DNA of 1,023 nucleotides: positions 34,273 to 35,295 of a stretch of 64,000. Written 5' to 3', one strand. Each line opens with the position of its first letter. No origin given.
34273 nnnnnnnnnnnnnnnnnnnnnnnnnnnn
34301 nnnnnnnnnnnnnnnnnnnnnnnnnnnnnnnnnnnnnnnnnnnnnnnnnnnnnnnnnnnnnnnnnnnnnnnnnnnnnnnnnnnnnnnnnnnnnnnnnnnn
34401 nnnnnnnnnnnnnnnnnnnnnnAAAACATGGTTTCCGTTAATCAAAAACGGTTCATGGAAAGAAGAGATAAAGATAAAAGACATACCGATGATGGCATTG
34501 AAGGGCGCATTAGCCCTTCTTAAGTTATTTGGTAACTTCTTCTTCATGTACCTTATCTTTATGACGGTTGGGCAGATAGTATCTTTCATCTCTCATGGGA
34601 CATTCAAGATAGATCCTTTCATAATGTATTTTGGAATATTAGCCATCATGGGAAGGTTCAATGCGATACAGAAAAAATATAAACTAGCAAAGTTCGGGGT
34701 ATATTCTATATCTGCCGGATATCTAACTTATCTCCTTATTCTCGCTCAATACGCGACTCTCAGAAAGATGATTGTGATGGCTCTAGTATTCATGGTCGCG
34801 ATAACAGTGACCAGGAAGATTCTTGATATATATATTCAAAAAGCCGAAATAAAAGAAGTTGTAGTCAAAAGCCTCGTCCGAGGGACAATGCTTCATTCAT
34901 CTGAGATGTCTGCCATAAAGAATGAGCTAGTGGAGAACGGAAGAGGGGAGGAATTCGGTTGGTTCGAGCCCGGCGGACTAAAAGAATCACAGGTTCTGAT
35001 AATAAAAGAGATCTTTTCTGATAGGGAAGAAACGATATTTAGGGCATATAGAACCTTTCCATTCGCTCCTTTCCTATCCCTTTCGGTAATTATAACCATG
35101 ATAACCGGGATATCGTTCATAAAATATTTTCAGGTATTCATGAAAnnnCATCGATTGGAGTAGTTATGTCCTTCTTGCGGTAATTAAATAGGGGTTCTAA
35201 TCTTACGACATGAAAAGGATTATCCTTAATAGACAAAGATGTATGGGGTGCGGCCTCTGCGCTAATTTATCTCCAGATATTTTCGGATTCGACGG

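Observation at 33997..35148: A24 prepilin-peptidase-like aspartic protease with large C-terminal extension terminating the rSAM array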

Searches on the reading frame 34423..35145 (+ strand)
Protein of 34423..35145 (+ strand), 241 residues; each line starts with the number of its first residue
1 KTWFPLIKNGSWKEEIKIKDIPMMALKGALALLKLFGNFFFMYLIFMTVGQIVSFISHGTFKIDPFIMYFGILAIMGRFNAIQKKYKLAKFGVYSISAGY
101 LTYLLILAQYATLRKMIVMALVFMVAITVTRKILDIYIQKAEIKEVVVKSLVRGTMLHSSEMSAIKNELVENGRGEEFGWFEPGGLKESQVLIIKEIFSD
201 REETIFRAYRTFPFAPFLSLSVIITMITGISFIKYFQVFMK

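Call 25: search_protein_families(library=pfam, proteins=[window:34423-35145:+], max_evalue=1)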
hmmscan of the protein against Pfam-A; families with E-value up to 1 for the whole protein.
seq(241 aa): 1 family
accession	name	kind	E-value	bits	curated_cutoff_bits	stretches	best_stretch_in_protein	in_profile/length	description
PF12452.13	DUF3685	-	0.033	14.4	25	1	114-194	38-113/192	Protein of unknown function (DUF3685)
